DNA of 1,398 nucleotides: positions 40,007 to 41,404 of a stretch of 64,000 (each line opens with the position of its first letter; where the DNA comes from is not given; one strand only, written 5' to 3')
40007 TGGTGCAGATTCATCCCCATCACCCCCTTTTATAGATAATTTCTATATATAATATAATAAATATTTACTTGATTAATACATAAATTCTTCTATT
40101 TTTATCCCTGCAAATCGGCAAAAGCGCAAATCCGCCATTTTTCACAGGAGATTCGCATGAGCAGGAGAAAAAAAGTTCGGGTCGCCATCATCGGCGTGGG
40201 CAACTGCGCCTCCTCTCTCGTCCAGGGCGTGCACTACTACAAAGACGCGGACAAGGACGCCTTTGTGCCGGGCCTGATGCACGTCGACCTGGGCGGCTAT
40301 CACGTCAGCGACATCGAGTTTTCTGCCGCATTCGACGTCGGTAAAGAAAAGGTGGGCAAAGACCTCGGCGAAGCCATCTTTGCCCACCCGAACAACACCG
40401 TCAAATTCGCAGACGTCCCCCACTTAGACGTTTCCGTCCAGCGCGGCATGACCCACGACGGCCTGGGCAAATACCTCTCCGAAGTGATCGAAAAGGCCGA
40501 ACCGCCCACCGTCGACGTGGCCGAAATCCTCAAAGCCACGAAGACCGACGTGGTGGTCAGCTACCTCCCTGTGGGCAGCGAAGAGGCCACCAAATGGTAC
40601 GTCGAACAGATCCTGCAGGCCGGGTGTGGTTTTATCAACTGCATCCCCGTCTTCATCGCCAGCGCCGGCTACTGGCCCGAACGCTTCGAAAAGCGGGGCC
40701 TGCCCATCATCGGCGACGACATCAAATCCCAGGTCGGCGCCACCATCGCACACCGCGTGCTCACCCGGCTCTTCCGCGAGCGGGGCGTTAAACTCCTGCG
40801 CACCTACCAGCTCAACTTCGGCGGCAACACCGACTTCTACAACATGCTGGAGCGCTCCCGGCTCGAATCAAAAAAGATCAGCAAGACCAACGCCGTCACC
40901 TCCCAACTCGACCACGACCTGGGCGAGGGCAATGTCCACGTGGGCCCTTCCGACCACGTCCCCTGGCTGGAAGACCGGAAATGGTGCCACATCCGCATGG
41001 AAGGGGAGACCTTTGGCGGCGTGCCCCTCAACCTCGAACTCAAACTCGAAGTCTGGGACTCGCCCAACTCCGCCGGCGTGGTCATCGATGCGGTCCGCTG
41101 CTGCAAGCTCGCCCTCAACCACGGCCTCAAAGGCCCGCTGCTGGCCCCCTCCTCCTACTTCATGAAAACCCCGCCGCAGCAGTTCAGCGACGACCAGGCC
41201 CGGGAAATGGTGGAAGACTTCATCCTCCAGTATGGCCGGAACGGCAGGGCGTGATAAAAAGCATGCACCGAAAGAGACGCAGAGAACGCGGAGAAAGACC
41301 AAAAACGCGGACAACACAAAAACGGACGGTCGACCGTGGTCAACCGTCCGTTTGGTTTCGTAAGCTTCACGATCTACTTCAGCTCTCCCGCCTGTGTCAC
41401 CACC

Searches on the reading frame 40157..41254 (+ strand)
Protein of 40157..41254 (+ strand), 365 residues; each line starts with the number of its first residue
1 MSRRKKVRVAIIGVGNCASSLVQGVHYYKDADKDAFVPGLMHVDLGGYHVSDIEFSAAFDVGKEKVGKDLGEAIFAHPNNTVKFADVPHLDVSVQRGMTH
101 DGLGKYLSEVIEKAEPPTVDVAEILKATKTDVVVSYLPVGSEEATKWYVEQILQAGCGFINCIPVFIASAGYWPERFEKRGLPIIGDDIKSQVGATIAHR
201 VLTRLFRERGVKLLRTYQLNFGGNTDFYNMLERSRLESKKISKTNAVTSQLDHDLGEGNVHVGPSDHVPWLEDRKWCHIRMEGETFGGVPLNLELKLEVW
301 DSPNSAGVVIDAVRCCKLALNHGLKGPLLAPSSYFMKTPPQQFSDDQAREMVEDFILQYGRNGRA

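Call 3: search_protein_families(library=pfam, proteins=[window:40157-41254:+], max_evalue=0.001)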
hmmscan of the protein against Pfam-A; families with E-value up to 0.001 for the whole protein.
window:40157-41254:+ (365 aa): 1 family
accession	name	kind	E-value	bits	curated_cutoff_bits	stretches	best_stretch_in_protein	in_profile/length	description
PF01658.22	Inos-1-P_synth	-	8.3e-37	126.1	27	1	194-302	1-107/107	Myo-inositol-1-phosphate synthase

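Call 5: search_protein_families(library=ncbifam, proteins=[window:40157-41254:+], max_evalue=0.00001)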
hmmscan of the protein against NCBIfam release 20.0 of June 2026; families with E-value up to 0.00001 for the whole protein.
window:40157-41254:+ (365 aa): 1 family
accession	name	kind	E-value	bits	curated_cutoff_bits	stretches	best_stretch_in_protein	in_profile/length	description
TIGR03450.1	mycothiol_INO1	equivalog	1.1e-163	544.6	638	1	7-356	1-355/355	inositol-3-phosphate synthase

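Call 37: find_related_loci(query=window:40157-41254:+, collection=metagenome_contigs, flank=8000)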
Query window:40157-41254:+ (365 aa) in metagenome_contigs; peptide patterns used: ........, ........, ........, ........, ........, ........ (x = any residue, [..] = any of these).
600 stretches matched a pattern (row limit reached: there are more); 588 encode a relative of the query (tblastn E <= 1e-3); the best 80 are kept; 80 distinct loci.
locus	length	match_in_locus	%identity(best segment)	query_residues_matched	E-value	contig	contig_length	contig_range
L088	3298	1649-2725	86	3-361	0e+0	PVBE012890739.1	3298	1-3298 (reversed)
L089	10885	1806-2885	81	1-360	0e+0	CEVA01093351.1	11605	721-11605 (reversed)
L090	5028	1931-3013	81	5-365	0e+0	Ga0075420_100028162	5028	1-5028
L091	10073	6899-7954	79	5-356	0e+0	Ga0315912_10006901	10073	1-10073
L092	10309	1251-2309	79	6-358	0e+0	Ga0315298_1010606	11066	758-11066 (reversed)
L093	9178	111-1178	79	6-361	0e+0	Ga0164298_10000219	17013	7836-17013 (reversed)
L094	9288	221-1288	76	6-361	0e+0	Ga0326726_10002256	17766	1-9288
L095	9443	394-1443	77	7-356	0e+0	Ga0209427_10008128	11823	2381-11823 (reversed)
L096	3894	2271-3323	78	6-356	0e+0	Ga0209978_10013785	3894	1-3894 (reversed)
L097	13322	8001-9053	78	6-356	0e+0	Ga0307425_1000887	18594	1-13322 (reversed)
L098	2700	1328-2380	78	6-356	0e+0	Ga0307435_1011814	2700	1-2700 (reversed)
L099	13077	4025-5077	78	6-356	0e+0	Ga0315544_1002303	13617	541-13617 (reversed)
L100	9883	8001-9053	78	6-356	0e+0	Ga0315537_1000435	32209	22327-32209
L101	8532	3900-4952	78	6-356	0e+0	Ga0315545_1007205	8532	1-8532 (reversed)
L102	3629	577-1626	77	7-356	0e+0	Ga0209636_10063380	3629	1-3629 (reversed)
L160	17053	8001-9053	77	6-356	0e+0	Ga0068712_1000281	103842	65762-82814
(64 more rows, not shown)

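Call 87: search_protein_families(library=pfam, proteins=[L160:5426-7552:-, L160:9101-10285:+, L160:10282-11796:+, L160:11750-13387:+, L160:13448-14953:+, L160:15013-16368:+, L160:3722-5188:+, L160:2656-3621:-, L160:1564-2649:-], max_evalue=0.0001)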
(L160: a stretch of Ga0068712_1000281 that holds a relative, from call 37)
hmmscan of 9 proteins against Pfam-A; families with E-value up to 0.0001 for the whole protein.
L160:5426-7552:- (708 aa): 4 families
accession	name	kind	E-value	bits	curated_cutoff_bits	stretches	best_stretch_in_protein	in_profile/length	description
PF16254.10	DUF4910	-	4.5e-56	189.9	26.6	1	275-622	3-245/247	Domain of unknown function (DUF4910)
PF02522.19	Antibiotic_NAT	-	5.8e-39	134.4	25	1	24-236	2-226/232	Aminoglycoside 3-N-acetyltransferase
PF09940.16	DUF2172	-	7.9e-28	97.1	27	1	328-418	2-91/92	Domain of unknown function (DUF2172)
PF04389.22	Peptidase_M28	-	3.3e-09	37.2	21.3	1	447-616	14-191/193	Peptidase family M28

L160:9101-10285:+ (394 aa): 1 family
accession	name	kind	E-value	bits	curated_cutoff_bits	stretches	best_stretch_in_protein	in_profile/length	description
PF01522.26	Polysacc_deac_1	-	5.4e-10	39.7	23.1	1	187-306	11-123/124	Polysaccharide deacetylase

L160:10282-11796:+ (504 aa): 3 families
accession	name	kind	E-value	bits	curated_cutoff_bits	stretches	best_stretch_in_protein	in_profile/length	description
PF01476.26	LysM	-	1.2e-12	48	20.9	1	87-130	1-43/43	LysM domain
PF01551.29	Peptidase_M23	-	6.8e-08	33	28.7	1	372-458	12-95/96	Peptidase family M23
PF23473.1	LysM3_LYK4_5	-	5.7e-06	26.8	29.3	1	86-117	4-35/48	LYK4/5 LysM3 domain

L160:11750-13387:+ (545 aa): 0 families

L160:13448-14953:+ (501 aa): 2 families
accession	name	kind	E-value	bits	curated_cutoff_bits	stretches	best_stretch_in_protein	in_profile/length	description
PF01551.29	Peptidase_M23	-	5.3e-07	30.2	28.7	1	366-448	13-92/96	Peptidase family M23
PF01476.26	LysM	-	3.6e-05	24.1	20.9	0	72-117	1-43/43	LysM domain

L160:15013-16368:+ (451 aa): 2 families
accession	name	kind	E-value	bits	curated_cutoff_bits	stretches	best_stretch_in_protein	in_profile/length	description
PF07690.21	MFS_1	-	3.7e-30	105.5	33.4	1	26-375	1-346/347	Major Facilitator Superfamily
PF05977.19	MFS_3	-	2.7e-05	23.3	27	1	17-288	6-273/524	Transmembrane secretion effector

L160:3722-5188:+ (488 aa): 1 family
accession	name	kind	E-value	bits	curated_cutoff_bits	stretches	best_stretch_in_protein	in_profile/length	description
PF00266.25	Aminotran_5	-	1.2e-40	140.1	21.5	1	58-471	1-369/371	Aminotransferase class-V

L160:2656-3621:- (321 aa): 2 families
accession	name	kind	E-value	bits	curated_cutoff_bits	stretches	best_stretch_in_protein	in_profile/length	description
PF20511.4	PMI_typeI_cat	-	3.5e-15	56.8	22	1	11-112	4-110/143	Phosphomannose isomerase type I, catalytic domain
PF21621.3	MPI_cupin_dom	-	4.4e-07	30.2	27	1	244-314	7-75/79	Mannose-6-phosphate isomerase, cupin domain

L160:1564-2649:- (361 aa): 4 families
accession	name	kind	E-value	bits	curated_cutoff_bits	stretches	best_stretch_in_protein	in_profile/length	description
PF03054.22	tRNA_Me_trans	-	1.7e-73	247.1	20.6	1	7-204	2-201/202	tRNA methyl transferase HUP domain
PF20258.4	tRNA_Me_trans_C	-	3.3e-20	72.6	20.6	1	281-356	2-77/77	Aminomethyltransferase beta-barrel domain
PF20259.3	tRNA_Me_trans_M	-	1.5e-18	66.5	27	1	210-273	2-65/66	tRNA methyl transferase PRC-barrel domain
PF02540.23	NAD_synthase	-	8.7e-06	25.5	21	0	8-80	21-85/242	NAD synthase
